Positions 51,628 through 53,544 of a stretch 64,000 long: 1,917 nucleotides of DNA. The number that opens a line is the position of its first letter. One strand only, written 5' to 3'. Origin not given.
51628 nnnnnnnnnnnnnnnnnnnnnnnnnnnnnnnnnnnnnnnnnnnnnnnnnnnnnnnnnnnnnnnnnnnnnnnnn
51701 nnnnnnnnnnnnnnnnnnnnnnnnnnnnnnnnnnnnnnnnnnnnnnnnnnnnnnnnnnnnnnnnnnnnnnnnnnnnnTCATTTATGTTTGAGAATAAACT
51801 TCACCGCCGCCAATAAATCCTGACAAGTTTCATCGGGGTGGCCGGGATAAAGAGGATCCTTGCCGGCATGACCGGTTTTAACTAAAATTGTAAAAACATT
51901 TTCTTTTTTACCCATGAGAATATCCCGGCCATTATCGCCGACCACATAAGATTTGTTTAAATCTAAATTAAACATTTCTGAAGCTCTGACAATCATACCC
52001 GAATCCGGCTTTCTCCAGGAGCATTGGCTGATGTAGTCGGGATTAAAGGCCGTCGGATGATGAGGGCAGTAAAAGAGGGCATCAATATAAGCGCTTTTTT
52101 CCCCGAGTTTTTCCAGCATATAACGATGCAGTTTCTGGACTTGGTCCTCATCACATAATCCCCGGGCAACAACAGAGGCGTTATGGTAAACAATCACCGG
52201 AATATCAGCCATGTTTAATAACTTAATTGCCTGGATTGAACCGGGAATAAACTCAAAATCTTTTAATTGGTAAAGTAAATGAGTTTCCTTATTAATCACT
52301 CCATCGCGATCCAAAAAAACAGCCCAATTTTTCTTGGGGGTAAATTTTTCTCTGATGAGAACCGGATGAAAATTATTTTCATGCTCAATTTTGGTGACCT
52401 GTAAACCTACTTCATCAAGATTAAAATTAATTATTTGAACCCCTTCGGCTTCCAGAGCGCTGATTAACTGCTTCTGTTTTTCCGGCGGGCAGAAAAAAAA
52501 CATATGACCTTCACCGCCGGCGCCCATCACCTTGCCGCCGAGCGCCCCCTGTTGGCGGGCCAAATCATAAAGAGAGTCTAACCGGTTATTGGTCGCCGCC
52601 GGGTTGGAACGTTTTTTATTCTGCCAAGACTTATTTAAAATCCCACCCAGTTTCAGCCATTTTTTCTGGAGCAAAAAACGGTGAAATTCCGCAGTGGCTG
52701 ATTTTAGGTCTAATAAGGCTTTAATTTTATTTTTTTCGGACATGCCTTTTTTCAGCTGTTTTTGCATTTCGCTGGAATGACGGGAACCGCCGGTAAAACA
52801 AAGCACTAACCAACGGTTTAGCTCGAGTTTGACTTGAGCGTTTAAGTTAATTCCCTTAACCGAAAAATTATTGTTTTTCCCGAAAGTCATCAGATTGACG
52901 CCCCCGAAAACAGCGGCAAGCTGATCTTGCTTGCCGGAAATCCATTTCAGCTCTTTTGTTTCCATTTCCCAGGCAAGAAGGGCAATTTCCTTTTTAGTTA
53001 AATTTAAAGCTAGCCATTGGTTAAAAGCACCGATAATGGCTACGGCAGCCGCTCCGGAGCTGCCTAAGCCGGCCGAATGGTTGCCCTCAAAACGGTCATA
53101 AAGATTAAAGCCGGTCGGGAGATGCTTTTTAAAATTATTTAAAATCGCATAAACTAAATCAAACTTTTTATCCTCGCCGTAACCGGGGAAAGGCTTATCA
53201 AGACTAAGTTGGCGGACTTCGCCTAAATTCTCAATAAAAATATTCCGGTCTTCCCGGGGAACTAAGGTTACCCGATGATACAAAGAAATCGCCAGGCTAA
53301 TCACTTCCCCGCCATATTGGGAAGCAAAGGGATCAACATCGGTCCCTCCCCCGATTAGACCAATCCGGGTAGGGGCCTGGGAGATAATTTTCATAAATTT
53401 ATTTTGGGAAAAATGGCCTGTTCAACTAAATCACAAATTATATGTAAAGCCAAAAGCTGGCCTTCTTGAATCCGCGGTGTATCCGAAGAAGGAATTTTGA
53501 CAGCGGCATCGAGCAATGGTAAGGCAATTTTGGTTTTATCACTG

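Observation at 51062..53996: Complete GDP-D-glycero-alpha-D-manno-heptose pathway with an unusual HddA(GHMP kinase)-GmhB(phosphatase) fusion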

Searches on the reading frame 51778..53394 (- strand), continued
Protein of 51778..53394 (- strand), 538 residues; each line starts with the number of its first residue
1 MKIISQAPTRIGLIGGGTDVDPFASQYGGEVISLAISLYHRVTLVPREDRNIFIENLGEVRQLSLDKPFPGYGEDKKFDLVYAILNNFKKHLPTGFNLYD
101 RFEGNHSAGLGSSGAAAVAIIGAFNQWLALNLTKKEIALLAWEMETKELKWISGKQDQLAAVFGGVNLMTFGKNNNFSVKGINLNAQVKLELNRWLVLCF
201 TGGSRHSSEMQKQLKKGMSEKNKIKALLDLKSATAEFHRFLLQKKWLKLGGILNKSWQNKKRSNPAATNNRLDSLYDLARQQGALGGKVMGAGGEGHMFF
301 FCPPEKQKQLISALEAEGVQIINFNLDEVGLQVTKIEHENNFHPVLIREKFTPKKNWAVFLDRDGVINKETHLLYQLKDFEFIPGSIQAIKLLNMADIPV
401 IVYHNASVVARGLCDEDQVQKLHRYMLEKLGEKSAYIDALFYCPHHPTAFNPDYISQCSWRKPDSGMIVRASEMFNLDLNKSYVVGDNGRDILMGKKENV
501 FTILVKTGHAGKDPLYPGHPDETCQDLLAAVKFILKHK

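Call 59: search_protein_families(library=ncbifam, proteins=[P0111, P0120, P0229, P0141, P0147, L036:5256-5996:+, L010:4768-5493:+, L041:1362-2108:+, L014:5153-6004:+], max_evalue=1e-20)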
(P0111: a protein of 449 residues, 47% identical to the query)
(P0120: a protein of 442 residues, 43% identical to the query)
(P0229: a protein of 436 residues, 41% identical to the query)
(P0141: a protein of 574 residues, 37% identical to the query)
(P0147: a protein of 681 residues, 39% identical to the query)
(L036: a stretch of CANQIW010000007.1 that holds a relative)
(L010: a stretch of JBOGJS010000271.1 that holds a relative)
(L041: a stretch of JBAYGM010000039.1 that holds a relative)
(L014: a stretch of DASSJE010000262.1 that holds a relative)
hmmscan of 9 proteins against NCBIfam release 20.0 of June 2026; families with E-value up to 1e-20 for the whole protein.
P0111 (449 aa): 14 families
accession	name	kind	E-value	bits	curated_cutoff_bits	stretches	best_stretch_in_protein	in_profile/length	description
NF006506.0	PRK08942.1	equivalog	5.1e-45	153.2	178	1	254-438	2-178/182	D-glycero-beta-D-manno-heptose 1,7-bisphosphate 7-phosphatase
TIGR01656.1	Histidinol-ppas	subfamily_domain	4.2e-36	124.1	84.15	1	257-408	2-145/149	histidinol-phosphate phosphatase domain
NF052502.1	man1P_GTase_Rv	exception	7e-36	123.8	440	1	7-266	3-255/352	mannose-1-phosphate guanylyltransferase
TIGR03992.1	Arch_glmU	subfamily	5.1e-35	121.1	292.1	1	7-241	3-227/393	bifunctional sugar-1-phosphate nucleotidylyltransferase/acetyltransferase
TIGR00213.1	GmhB_yaeD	subfamily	1.9e-33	115.6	149.6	1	256-428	2-169/176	D-glycero-beta-D-manno-heptose 1,7-bisphosphate 7-phosphatase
TIGR01662.1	HAD-SF-IIIA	subfamily_domain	4.1e-32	111.2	44.6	1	256-410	1-140/141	HAD-IIIA family hydrolase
NF045761.1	NAMPUrTaseMurU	equivalog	9e-31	107.5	250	1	7-235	3-221/226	N-acetylmuramate alpha-1-phosphate uridylyltransferase MurU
NF050049.1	HBPPhtaseGmhB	domain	8.6e-26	90.8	250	1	254-434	2-167/171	D-glycero-alpha-D-manno-heptose-1,7-bisphosphate 7-phosphatase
TIGR01208.1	rmlA_long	equivalog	1e-25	90.4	320.25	1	7-239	2-232/353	glucose-1-phosphate thymidylyltransferase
NF049965.1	GlMnHpPGnyltfHddC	equivalog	7.6e-24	84.6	300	1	7-238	3-218/221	D-glycero-D-manno-heptose 1-phosphate guanosyltransferase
NF010935.0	PRK14355.1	equivalog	1.3e-23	83.4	718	1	4-195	3-189/459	bifunctional UDP-N-acetylglucosamine diphosphorylase/glucosamine-1-phosphate N-acetyltransferase GlmU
NF041313.1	UDPGP_AglF_Halo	equivalog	2e-22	79.8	400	1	7-187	3-177/234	UTP--glucose-1-phosphate uridylyltransferase AglF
TIGR02623.1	G1P_cyt_trans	equivalog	1.5e-21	77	300.25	0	7-72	3-67/255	glucose-1-phosphate cytidylyltransferase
NF005264.0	PRK06769.1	equivalog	8.1e-21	74.6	217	0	255-439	4-173/175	HAD-IIIA family hydrolase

P0120 (442 aa): 16 families
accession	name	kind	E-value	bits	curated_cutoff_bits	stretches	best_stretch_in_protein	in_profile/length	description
NF006506.0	PRK08942.1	equivalog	3.1e-48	163.7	178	1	248-432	3-179/182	D-glycero-beta-D-manno-heptose 1,7-bisphosphate 7-phosphatase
NF052502.1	man1P_GTase_Rv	exception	5.1e-45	153.9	440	1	2-260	2-256/352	mannose-1-phosphate guanylyltransferase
TIGR01656.1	Histidinol-ppas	subfamily_domain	8.2e-39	132.9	84.15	1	250-402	2-147/149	histidinol-phosphate phosphatase domain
TIGR03992.1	Arch_glmU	subfamily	1.4e-36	126.2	292.1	1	1-223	1-216/393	bifunctional sugar-1-phosphate nucleotidylyltransferase/acetyltransferase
TIGR00213.1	GmhB_yaeD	subfamily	4.4e-36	124.2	149.6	1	249-408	2-157/176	D-glycero-beta-D-manno-heptose 1,7-bisphosphate 7-phosphatase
NF045761.1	NAMPUrTaseMurU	equivalog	6.1e-33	114.6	250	1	1-230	1-223/226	N-acetylmuramate alpha-1-phosphate uridylyltransferase MurU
TIGR01662.1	HAD-SF-IIIA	subfamily_domain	1.6e-30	106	44.6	1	250-403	2-140/141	HAD-IIIA family hydrolase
NF049965.1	GlMnHpPGnyltfHddC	equivalog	5.3e-29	101.4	300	1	1-196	1-185/221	D-glycero-D-manno-heptose 1-phosphate guanosyltransferase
TIGR01208.1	rmlA_long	equivalog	1.7e-28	99.5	320.25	1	2-233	1-233/353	glucose-1-phosphate thymidylyltransferase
NF050049.1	HBPPhtaseGmhB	domain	4.2e-28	98.3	250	1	247-403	2-145/171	D-glycero-alpha-D-manno-heptose-1,7-bisphosphate 7-phosphatase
NF005264.0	PRK06769.1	equivalog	4.5e-27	94.9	217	1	248-432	4-173/175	HAD-IIIA family hydrolase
NF041313.1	UDPGP_AglF_Halo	equivalog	4.8e-25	88.4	400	1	1-230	1-230/234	UTP--glucose-1-phosphate uridylyltransferase AglF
NF041173.1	Sug_nt_acttase_Thmprot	equivalog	2.3e-23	82.8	600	1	1-223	1-216/405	bifunctional sugar-1-phosphate nucleotidylyltransferase/acetyltransferase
TIGR02623.1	G1P_cyt_trans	equivalog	2.6e-23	82.8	300.25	0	1-69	1-68/255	glucose-1-phosphate cytidylyltransferase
TIGR01207.1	rmlA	equivalog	4.2e-22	78.6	360.65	1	2-188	1-185/286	glucose-1-phosphate thymidylyltransferase RfbA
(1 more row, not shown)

P0229 (436 aa): 15 families
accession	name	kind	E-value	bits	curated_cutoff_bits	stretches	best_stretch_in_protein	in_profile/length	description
NF006506.0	PRK08942.1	equivalog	4.8e-50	169.6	178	1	244-428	3-179/182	D-glycero-beta-D-manno-heptose 1,7-bisphosphate 7-phosphatase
NF052502.1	man1P_GTase_Rv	exception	1.2e-45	155.9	440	1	9-232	3-227/352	mannose-1-phosphate guanylyltransferase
TIGR01656.1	Histidinol-ppas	subfamily_domain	4.3e-41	140.3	84.15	1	246-397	2-146/149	histidinol-phosphate phosphatase domain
TIGR00213.1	GmhB_yaeD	subfamily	1.3e-35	122.6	149.6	1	245-421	2-173/176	D-glycero-beta-D-manno-heptose 1,7-bisphosphate 7-phosphatase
NF005264.0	PRK06769.1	equivalog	2e-35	122.2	217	1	242-427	2-172/175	HAD-IIIA family hydrolase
NF050049.1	HBPPhtaseGmhB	domain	4.4e-35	121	250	1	243-398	2-144/171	D-glycero-alpha-D-manno-heptose-1,7-bisphosphate 7-phosphatase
TIGR03992.1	Arch_glmU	subfamily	3.7e-34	118.3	292.1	1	8-224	2-216/393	bifunctional sugar-1-phosphate nucleotidylyltransferase/acetyltransferase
NF045761.1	NAMPUrTaseMurU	equivalog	6.4e-31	108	250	1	7-233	1-225/226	N-acetylmuramate alpha-1-phosphate uridylyltransferase MurU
TIGR01662.1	HAD-SF-IIIA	subfamily_domain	1.9e-30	105.8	44.6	1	246-399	2-140/141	HAD-IIIA family hydrolase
NF049965.1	GlMnHpPGnyltfHddC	equivalog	9.1e-26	90.9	300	1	8-226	2-212/221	D-glycero-D-manno-heptose 1-phosphate guanosyltransferase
TIGR01208.1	rmlA_long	equivalog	2.1e-24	86.1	320.25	1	8-246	1-244/353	glucose-1-phosphate thymidylyltransferase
NF041313.1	UDPGP_AglF_Halo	equivalog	6e-24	84.8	400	1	8-186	2-181/234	UTP--glucose-1-phosphate uridylyltransferase AglF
NF003937.0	PRK05446.1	equivalog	6.6e-22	78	443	1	245-399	4-150/355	bifunctional histidinol-phosphatase/imidazoleglycerol-phosphate dehydratase HisB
NF003670.0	PRK05293.1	equivalog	2e-21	76.4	470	0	95-235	110-258/382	glucose-1-phosphate adenylyltransferase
TIGR02091.1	glgC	equivalog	6.8e-21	74.7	424.9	0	9-232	3-256/364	glucose-1-phosphate adenylyltransferase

P0141 (574 aa): 9 families
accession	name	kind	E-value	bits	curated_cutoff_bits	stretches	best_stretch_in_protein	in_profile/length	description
NF049969.1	GlMnHpPKinHddA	equivalog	4.2e-67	227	600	1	240-573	2-338/338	D-glycero-D-manno-heptose 7-phosphate kinase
NF052502.1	man1P_GTase_Rv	exception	4.2e-57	193.6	440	1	5-233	2-230/352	mannose-1-phosphate guanylyltransferase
NF049965.1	GlMnHpPGnyltfHddC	equivalog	2.7e-44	151.4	300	1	4-195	1-185/221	D-glycero-D-manno-heptose 1-phosphate guanosyltransferase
TIGR03992.1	Arch_glmU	subfamily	4.6e-40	137.7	292.1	1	4-191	1-182/393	bifunctional sugar-1-phosphate nucleotidylyltransferase/acetyltransferase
NF041313.1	UDPGP_AglF_Halo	equivalog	8.1e-32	110.5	400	1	4-184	1-181/234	UTP--glucose-1-phosphate uridylyltransferase AglF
TIGR02623.1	G1P_cyt_trans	equivalog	1e-31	110.3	300.25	0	4-69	1-66/255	glucose-1-phosphate cytidylyltransferase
NF009948.0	PRK13412.1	equivalog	1.2e-26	92.8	721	0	319-544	717-940/974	bifunctional fucokinase/fucose-1-phosphate guanylyltransferase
NF045761.1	NAMPUrTaseMurU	equivalog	2.6e-26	92.9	250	1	4-225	1-219/226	N-acetylmuramate alpha-1-phosphate uridylyltransferase MurU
TIGR01208.1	rmlA_long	equivalog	1.1e-25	90.3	320.25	1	5-190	1-187/353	glucose-1-phosphate thymidylyltransferase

P0147 (681 aa): 11 families
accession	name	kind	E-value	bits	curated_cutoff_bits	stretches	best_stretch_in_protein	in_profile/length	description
NF049969.1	GlMnHpPKinHddA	equivalog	6.1e-77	259.3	600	1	342-676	2-337/338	D-glycero-D-manno-heptose 7-phosphate kinase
NF049965.1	GlMnHpPGnyltfHddC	equivalog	6.7e-56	189.4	300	1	1-224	1-219/221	D-glycero-D-manno-heptose 1-phosphate guanosyltransferase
NF052502.1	man1P_GTase_Rv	exception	3.8e-54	183.9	440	1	2-233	2-237/352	mannose-1-phosphate guanylyltransferase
TIGR03992.1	Arch_glmU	subfamily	4.4e-45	154.2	292.1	1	1-242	1-243/393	bifunctional sugar-1-phosphate nucleotidylyltransferase/acetyltransferase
NF045761.1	NAMPUrTaseMurU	equivalog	2.7e-37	128.8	250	1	1-222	1-223/226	N-acetylmuramate alpha-1-phosphate uridylyltransferase MurU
NF041313.1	UDPGP_AglF_Halo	equivalog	1.8e-32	112.6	400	1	1-221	1-229/234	UTP--glucose-1-phosphate uridylyltransferase AglF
TIGR01208.1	rmlA_long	equivalog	3.8e-32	111.6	320.25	1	2-237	1-245/353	glucose-1-phosphate thymidylyltransferase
TIGR02623.1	G1P_cyt_trans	equivalog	8.1e-31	107.4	300.25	0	85-211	106-230/255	glucose-1-phosphate cytidylyltransferase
NF009948.0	PRK13412.1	equivalog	1.8e-30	105.4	721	1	435-641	726-933/974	bifunctional fucokinase/fucose-1-phosphate guanylyltransferase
TIGR00549.1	mevalon_kin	equivalog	1e-26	94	163.05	1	367-641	15-275/276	mevalonate kinase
NF041173.1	Sug_nt_acttase_Thmprot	equivalog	9.3e-24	84.1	600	1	1-247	1-248/405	bifunctional sugar-1-phosphate nucleotidylyltransferase/acetyltransferase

L036:5256-5996:+ (247 aa): 7 families
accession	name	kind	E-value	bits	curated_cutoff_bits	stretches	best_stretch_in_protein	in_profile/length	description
NF052502.1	man1P_GTase_Rv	exception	3.6e-59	200.4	440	1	10-243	1-235/352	mannose-1-phosphate guanylyltransferase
NF049965.1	GlMnHpPGnyltfHddC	equivalog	2.3e-55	187.7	300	1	10-236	1-219/221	D-glycero-D-manno-heptose 1-phosphate guanosyltransferase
TIGR03992.1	Arch_glmU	subfamily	1.9e-41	142.2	292.1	1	10-231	1-220/393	bifunctional sugar-1-phosphate nucleotidylyltransferase/acetyltransferase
NF041313.1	UDPGP_AglF_Halo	equivalog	1.4e-34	119.6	400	1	10-232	1-228/234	UTP--glucose-1-phosphate uridylyltransferase AglF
NF045761.1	NAMPUrTaseMurU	equivalog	1e-33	117.1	250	1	10-229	1-218/226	N-acetylmuramate alpha-1-phosphate uridylyltransferase MurU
TIGR01208.1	rmlA_long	equivalog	4.3e-31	108.1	320.25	1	12-236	2-232/353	glucose-1-phosphate thymidylyltransferase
TIGR02623.1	G1P_cyt_trans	equivalog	4e-28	98.6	300.25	0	10-74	1-65/255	glucose-1-phosphate cytidylyltransferase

L010:4768-5493:+ (242 aa): 6 families
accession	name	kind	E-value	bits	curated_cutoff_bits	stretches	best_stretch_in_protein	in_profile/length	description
NF052502.1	man1P_GTase_Rv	exception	1.4e-46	159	440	1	11-240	3-232/352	mannose-1-phosphate guanylyltransferase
NF049965.1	GlMnHpPGnyltfHddC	equivalog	5e-44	150.6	300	1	12-233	4-216/221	D-glycero-D-manno-heptose 1-phosphate guanosyltransferase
TIGR03992.1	Arch_glmU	subfamily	8.2e-32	110.5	292.1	1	11-234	3-223/393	bifunctional sugar-1-phosphate nucleotidylyltransferase/acetyltransferase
NF041313.1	UDPGP_AglF_Halo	equivalog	7.2e-29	100.9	400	1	11-236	3-232/234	UTP--glucose-1-phosphate uridylyltransferase AglF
TIGR01208.1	rmlA_long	equivalog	1.2e-24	86.9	320.25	1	12-235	3-231/353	glucose-1-phosphate thymidylyltransferase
NF045761.1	NAMPUrTaseMurU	equivalog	1.8e-23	83.6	250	1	12-234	4-223/226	N-acetylmuramate alpha-1-phosphate uridylyltransferase MurU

L041:1362-2108:+ (249 aa): 6 families
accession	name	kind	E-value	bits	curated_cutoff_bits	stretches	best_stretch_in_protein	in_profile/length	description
NF049965.1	GlMnHpPGnyltfHddC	equivalog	1.6e-48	165.2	300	1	8-230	1-219/221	D-glycero-D-manno-heptose 1-phosphate guanosyltransferase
NF052502.1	man1P_GTase_Rv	exception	7.4e-37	127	440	1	10-228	3-226/352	mannose-1-phosphate guanylyltransferase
TIGR03992.1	Arch_glmU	subfamily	3.1e-35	121.8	292.1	1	8-220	1-215/393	bifunctional sugar-1-phosphate nucleotidylyltransferase/acetyltransferase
NF045761.1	NAMPUrTaseMurU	equivalog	5.1e-35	121.4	250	1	8-228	1-223/226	N-acetylmuramate alpha-1-phosphate uridylyltransferase MurU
NF041313.1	UDPGP_AglF_Halo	equivalog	1.6e-26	93.2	400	1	8-185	1-180/234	UTP--glucose-1-phosphate uridylyltransferase AglF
TIGR01208.1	rmlA_long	equivalog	2e-21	76.3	320.25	1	11-197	3-192/353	glucose-1-phosphate thymidylyltransferase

L014:5153-6004:+ (284 aa): 5 families
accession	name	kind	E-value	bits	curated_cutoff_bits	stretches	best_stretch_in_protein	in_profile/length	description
NF052502.1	man1P_GTase_Rv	exception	3.6e-51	174.1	440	1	41-277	1-230/352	mannose-1-phosphate guanylyltransferase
NF049965.1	GlMnHpPGnyltfHddC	equivalog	3.5e-42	144.5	300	1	41-272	1-216/221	D-glycero-D-manno-heptose 1-phosphate guanosyltransferase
NF041313.1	UDPGP_AglF_Halo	equivalog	1.2e-27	96.8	400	1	41-229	1-180/234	UTP--glucose-1-phosphate uridylyltransferase AglF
TIGR03992.1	Arch_glmU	subfamily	7.4e-26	90.9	292.1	1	41-231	1-176/393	bifunctional sugar-1-phosphate nucleotidylyltransferase/acetyltransferase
NF045761.1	NAMPUrTaseMurU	equivalog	2.7e-23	83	250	1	41-272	1-222/226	N-acetylmuramate alpha-1-phosphate uridylyltransferase MurU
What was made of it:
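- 51062..51781 (-): Sugar-1-phosphate nucleotidyltransferase (239 aa; 'NT2' type), inferred heptose-1-phosphate nucleotidyltransferase. It has the same HMM profile as transferases physically fused to GmhB or HddA (call 59).
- Transferases physically fused to GmhB or HddA have the same HMM profile as this one (call 59). Transferases physically fused to GmhB or HddA show the same ranking of ManC-type above HddC (call 59).
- Tried and rejected: Abandoned after the control showed that transferases fused to heptose enzymes rank the same way (call 59).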

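Call 61: predict_structure(alignment_id=A1)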
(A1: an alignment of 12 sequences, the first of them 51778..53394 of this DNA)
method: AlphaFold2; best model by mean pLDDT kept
length: 538 residues; sequences in the alignment: 12
mean_pLDDT: 85.9   pTM: 0.67
mean pLDDT of the five models: 85.9, 85.5, 84.5, 83.4, 82.3
residues with pLDDT >= 90: 296; 70-90: 168; 50-70: 62; < 50: 12
segments of 3 or more residues with pLDDT < 50: 339-341, 449-454
pLDDT, mean of each block of 10 residues (from residue 1): 88 87 89 92 84 77 89 83 92 87 68 89 96 95 82 84 96 89 93 95 63 64 84 94 96 89 76 94 93 81 97 94 92 71 79 95 89 63 95 97 80 71 91 96 67 59 90 96 94 94 87 68 96 91
secondary structure, 60 per line:
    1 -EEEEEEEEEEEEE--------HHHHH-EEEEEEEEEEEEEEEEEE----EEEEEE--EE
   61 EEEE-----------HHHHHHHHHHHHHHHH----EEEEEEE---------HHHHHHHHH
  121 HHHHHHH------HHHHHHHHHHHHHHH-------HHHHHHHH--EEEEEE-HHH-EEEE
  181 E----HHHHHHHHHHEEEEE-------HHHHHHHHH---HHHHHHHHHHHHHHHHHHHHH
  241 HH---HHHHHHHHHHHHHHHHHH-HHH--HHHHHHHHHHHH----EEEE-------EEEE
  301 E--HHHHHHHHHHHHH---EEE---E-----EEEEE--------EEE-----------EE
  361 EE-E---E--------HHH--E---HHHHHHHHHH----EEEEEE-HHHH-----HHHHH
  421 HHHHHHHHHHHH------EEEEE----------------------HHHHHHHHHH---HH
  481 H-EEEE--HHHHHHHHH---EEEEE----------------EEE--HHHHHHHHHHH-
elements in order: E2-14 H23-27 E29-46 E51-56 E59-64 H76-91 E96-102 H112-127 H134-148 H156-163 E166-171 E177-181 H186-195 E196-200 H208-216 H220-242 H246-263 H270-281 E286-289 E297-301 H304-316 E320-322 E332-336 E345-347 E359-362 H386-395 E400-405 H407-410 H416-432 E439-443 H466-475 E483-486 H489-497 E501-505 E522-524 H527-537
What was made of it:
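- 52369..52386 (-): Fusion junction (aa 337-342, IEHENN), where the hddA stop codon and the gmhB start codon used to be. Apart from the zinc loop, this is the only stretch with pLDDT below 50 (residues 339-341; call 61).
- On GmhB (HAD-IIIA heptose-1,7-bisphosphate 7-phosphatase): The loop has low model confidence (residues 449-454; call 61).
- Tried and rejected: It gave two confident domains, but pTM 0.67 and no contact map, so it says nothing reliable about inter-domain packing or channelling (call 61).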

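Call 63: fold_search(model_id=the predicted structure, library=pdb)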
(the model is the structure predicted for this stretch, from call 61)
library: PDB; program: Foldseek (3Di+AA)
matches with E <= 10: 1424; with E <= 0.001: 343
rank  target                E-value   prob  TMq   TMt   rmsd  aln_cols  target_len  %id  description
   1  4usk_A                9.0e-32  1.00  0.58  0.88   2.9       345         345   31  Unravelling the B. pseudomallei heptokinase WcbL: from Structure to Drug Discovery. (released 2016-01-13)
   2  4usm_A                3.1e-31  1.00  0.57  0.87   2.7       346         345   31  WcbL complex with glycerol bound to sugar site (released 2016-01-13)
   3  4n3o_A                1.8e-27  1.00  0.52  0.82   4.3       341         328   34  2.4 Angstrom Resolution Crystal Structure of Putative Sugar Kinase from Campylobacter jejuni. (released 2013-10-16)
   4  3k85_A                5.9e-27  1.00  0.52  0.90   2.7       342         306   28  Crystal structure of a D-glycero-D-manno-heptose 1-phosphate kinase from Bacteriodes thetaiotaomicron (released 2009-12-08)
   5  4n3o_B                3.7e-25  1.00  0.50  0.83   4.6       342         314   32  2.4 Angstrom Resolution Crystal Structure of Putative Sugar Kinase from Campylobacter jejuni. (released 2013-10-16)
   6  9iip                  6.4e-24  1.00  0.54  0.79   3.0       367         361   22  Fucokinase part of FKP with beta-L-fucose 1-phosphate (released 2025-03-05)
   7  9iit_A                7.2e-24  1.00  0.54  0.31   3.7       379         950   21  Full length structure of FKP in complex with GTP and GDP (released 2025-03-05)
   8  6mdf_A                4.2e-21  1.00  0.50  0.84   3.3       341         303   23  Mevalonate kinase from Methanosarcina mazei with 5-phosphomevalonate bound (released 2018-12-19)
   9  6mde_A                7.5e-21  1.00  0.49  0.84   3.4       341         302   23  Mevalonate kinase from Methanosarcina mazei with mevalonate bound (released 2018-12-19)
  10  8teb_A                8.9e-21  1.00  0.50  0.85   3.8       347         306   22  Structure of MKbur (released 2024-03-13)
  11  8teb_B                1.2e-20  1.00  0.50  0.85   3.1       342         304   22  Structure of MKbur (released 2024-03-13)
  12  1s4e_F                1.4e-20  1.00  0.50  0.74   4.4       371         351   21  Pyrococcus furiosus galactokinase in complex with galactose, ADP and magnesium (released 2004-04-06)
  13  4hac_A                2.0e-20  1.00  0.48  0.79   3.6       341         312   22  Crystal Structure of the Mevalonate Kinase from an Archaeon Methanosarcina mazei (released 2012-12-12)
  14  2cz9                  2.4e-20  1.00  0.49  0.74   4.5       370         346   19  Crystal Structure of galactokinase from Pyrococcus horikoshi (released 2006-09-26)
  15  4hac_B                4.1e-20  1.00  0.48  0.80   3.6       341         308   23  Crystal Structure of the Mevalonate Kinase from an Archaeon Methanosarcina mazei (released 2012-12-12)
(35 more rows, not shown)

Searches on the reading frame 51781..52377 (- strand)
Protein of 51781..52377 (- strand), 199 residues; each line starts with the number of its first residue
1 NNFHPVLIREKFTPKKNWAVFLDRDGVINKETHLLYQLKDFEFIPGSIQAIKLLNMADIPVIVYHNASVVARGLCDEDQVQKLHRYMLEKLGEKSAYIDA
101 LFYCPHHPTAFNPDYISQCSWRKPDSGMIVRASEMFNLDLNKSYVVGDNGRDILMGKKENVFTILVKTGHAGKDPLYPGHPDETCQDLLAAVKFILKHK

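Call 56: find_homologous_proteins(query=window:51781-52377:-, max_evalue=1e-8)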
Query seq(199 aa) (199 aa): 895 proteins with E <= 1e-8 among 930 candidates; the best 120 are listed.
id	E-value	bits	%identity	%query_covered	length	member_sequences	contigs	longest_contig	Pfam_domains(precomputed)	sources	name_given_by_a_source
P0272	6.4e-74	266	59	98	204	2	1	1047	PF13419.13,PF00702.33,PF08645.18,PF13242.13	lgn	-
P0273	2.2e-73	264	58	99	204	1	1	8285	PF13242.13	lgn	-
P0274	3.3e-72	260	60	98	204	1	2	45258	PF13242.13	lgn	-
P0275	3.6e-72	260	56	100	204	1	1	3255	PF00702.33,PF08645.18,PF13242.13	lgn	-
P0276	2.7e-71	257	60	97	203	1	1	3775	PF00702.33,PF08645.18,PF13242.13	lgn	-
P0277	2.8e-70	254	57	99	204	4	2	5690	PF00702.33,PF08645.18,PF13242.13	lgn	-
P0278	3.3e-70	254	57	98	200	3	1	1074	PF13419.13,PF00702.33,PF08645.18,PF13242.13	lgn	-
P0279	2.2e-68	248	54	98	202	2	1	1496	PF13419.13,PF13242.13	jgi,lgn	-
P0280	4.4e-68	247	58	98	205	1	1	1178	PF13242.13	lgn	-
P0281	1.1e-67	246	55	98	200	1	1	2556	PF13419.13,PF08645.18,PF13242.13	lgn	-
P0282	4.7e-67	243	56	96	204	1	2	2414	PF13419.13,PF00702.33,PF13242.13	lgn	-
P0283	5.5e-67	243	56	97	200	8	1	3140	PF13419.13,PF00702.33,PF13242.13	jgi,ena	-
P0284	7.1e-66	240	53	99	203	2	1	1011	PF13419.13,PF00702.33,PF08645.18,PF13242.13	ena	-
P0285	1.7e-65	238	54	97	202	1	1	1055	PF13419.13,PF00702.33,PF08645.18,PF13242.13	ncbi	-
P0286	1.8e-65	238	53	99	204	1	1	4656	PF08645.18,PF13242.13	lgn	-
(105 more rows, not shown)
